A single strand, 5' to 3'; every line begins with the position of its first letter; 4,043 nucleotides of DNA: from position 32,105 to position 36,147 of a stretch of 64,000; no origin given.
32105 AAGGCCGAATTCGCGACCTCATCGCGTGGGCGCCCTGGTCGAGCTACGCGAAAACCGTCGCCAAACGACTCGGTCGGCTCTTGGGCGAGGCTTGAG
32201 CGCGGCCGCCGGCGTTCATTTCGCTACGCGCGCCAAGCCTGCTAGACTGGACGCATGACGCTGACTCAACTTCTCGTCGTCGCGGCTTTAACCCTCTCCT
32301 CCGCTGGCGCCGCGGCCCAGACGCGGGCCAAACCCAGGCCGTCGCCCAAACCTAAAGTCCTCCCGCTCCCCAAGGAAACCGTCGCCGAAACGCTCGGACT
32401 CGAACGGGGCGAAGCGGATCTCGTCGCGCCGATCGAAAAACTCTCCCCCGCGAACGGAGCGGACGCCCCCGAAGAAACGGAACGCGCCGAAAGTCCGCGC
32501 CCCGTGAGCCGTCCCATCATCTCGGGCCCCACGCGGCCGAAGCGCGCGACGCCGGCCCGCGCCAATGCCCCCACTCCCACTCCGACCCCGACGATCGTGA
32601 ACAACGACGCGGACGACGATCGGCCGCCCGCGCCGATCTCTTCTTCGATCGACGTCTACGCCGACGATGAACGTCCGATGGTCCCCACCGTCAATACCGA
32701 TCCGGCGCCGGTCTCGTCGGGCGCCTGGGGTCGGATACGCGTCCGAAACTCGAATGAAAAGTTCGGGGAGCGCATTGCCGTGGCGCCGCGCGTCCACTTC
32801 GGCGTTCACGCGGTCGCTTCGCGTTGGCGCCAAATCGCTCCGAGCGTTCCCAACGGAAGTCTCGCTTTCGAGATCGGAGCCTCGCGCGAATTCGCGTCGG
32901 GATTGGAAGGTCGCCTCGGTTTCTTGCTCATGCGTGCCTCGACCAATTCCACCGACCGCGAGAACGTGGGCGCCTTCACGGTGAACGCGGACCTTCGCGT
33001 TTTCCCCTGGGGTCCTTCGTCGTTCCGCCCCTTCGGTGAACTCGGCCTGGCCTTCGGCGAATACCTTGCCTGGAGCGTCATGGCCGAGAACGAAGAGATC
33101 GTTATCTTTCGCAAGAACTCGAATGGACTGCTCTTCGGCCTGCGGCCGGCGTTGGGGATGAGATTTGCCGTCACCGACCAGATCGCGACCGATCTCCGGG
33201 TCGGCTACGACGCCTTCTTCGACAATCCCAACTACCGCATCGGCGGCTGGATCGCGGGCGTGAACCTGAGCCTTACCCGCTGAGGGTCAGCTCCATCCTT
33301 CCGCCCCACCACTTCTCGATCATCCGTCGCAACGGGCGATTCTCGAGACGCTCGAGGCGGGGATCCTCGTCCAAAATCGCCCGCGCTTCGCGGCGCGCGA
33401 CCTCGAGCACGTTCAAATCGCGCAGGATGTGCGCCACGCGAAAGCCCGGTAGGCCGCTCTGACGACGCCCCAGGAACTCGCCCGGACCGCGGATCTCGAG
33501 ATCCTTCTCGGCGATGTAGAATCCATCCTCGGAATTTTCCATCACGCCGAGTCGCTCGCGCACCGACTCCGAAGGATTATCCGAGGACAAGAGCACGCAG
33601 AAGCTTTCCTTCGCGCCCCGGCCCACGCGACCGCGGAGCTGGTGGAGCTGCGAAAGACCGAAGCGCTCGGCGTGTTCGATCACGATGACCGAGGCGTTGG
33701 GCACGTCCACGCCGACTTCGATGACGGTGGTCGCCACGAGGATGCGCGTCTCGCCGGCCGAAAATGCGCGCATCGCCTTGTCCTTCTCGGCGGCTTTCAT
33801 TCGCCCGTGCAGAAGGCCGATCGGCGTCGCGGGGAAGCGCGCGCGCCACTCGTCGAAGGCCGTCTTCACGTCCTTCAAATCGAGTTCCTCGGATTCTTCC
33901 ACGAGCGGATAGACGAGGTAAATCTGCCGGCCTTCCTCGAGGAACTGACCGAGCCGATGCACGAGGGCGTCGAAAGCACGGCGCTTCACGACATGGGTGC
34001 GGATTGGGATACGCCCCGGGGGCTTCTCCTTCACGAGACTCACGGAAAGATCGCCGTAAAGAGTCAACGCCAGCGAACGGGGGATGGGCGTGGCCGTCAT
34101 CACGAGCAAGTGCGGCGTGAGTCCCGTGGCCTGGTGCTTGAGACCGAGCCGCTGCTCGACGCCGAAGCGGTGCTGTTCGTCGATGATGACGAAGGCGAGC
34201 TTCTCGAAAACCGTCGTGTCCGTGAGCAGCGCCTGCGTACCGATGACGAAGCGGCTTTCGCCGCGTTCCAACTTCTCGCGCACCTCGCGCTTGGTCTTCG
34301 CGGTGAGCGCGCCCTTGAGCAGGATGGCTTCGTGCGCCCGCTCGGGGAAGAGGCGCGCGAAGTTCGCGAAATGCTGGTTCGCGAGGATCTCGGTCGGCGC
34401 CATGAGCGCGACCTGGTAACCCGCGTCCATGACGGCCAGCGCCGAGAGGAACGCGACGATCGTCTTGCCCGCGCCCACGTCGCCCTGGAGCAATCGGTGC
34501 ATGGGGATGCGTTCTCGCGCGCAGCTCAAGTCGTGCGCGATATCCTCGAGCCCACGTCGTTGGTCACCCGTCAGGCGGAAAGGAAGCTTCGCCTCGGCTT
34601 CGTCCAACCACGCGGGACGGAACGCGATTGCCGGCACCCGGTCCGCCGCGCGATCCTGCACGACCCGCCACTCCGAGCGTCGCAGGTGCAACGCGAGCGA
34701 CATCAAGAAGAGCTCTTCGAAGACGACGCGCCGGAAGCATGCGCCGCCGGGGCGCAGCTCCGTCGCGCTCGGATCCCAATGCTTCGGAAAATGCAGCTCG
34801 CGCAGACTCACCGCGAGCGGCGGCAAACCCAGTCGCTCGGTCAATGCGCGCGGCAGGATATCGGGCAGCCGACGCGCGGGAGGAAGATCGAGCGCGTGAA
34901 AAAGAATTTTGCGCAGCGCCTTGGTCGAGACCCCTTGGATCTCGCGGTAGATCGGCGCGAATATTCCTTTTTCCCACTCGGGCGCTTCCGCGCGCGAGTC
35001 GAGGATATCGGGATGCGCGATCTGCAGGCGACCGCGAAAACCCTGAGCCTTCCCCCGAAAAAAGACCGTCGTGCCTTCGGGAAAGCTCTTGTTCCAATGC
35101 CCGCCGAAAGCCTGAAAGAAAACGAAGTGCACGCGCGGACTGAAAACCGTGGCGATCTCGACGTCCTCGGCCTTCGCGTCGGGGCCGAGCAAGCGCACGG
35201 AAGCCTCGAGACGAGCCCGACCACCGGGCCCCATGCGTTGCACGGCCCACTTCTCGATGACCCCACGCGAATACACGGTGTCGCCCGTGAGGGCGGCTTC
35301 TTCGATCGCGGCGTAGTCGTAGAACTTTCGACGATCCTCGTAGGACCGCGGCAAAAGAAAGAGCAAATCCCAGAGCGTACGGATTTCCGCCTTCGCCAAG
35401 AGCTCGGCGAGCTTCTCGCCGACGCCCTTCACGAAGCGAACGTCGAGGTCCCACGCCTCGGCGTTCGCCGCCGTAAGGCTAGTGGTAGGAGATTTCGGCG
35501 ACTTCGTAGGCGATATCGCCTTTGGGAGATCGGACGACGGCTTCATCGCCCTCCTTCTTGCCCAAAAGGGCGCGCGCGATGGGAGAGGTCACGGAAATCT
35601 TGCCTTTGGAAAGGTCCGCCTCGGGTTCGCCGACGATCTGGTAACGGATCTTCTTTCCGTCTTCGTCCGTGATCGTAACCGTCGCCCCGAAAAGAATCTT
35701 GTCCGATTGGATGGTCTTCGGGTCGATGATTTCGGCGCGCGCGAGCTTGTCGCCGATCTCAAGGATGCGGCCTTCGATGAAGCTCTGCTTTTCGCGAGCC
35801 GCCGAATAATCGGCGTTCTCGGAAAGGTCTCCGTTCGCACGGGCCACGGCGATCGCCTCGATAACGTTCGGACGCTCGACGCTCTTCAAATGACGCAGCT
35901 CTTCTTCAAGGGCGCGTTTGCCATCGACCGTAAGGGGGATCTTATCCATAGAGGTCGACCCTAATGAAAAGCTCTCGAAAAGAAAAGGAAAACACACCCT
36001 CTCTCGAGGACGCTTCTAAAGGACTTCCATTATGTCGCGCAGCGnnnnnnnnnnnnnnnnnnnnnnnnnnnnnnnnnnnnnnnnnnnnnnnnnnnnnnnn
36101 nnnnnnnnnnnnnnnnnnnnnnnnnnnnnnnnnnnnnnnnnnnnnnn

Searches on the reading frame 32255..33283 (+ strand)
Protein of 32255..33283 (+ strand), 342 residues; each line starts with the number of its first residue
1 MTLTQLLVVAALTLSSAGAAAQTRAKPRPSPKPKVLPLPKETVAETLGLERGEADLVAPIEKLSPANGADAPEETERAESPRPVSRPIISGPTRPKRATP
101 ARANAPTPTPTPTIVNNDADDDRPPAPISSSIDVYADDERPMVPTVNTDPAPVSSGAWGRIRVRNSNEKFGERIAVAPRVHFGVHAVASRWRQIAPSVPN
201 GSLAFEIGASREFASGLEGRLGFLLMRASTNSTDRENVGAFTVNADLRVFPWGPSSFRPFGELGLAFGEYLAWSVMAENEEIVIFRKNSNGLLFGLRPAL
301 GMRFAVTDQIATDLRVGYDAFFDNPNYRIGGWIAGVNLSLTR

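Call 45: search_protein_families(library=pfam, proteins=[window:32255-33283:+], max_evalue=0.001)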
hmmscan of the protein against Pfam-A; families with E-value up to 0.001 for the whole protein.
window:32255-33283:+ (342 aa): 1 family
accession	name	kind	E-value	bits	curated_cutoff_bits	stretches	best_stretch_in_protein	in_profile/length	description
PF13505.12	OMP_b-brl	-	0.00016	22.3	28.7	1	216-337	59-172/175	Outer membrane protein beta-barrel domain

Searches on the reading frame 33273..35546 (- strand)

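Call 45: search_protein_families(library=pfam, proteins=[window:33273-35546:-], max_evalue=0.001)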
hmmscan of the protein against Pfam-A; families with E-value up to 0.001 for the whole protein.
window:33273-35546:- (757 aa): 7 families
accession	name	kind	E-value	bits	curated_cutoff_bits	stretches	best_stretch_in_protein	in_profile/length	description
PF00270.35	DEAD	-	5.9e-22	78.6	26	1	352-491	18-163/167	DEAD/DEAH box helicase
PF00271.37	Helicase_C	-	1.4e-20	74.1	23.5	1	532-643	6-108/110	Helicase conserved C-terminal domain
PF19833.4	RecG_dom3_C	-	2.5e-14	53.5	26.8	1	673-744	2-74/87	ATP-dependent DNA helicase RecG, domain 3, C-terminal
PF17191.10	RecG_wedge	-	1.4e-13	51.1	23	1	35-82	1-48/162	RecG wedge domain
PF04851.21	ResIII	-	1.6e-10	41.6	22.5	1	332-487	11-162/164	Type III restriction enzyme, res subunit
PF22590.2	Cas3-like_C_2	-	1.3e-05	25.9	27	1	559-644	14-104/106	CRISPR-associated nuclease/helicase Cas3, C-terminal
PF00176.29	SNF2-rel_dom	-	6.3e-05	22.7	24.9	1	352-492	21-168/290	SNF2-related domain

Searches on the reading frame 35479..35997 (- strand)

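Call 44: search_protein_families(library=pfam, proteins=[window:35479-35997:-], max_evalue=0.01)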
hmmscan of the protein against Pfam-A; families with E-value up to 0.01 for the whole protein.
window:35479-35997:- (172 aa): 2 families
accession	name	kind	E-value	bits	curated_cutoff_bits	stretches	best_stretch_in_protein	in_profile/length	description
PF03449.20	GreA_GreB_N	-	8.4e-29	100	24.5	1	20-90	1-71/71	Transcription elongation factor, N-terminal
PF01272.25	GreA_GreB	-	1.6e-28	99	26.9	1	97-171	2-77/77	Transcription elongation factor, GreA/GreB, C-term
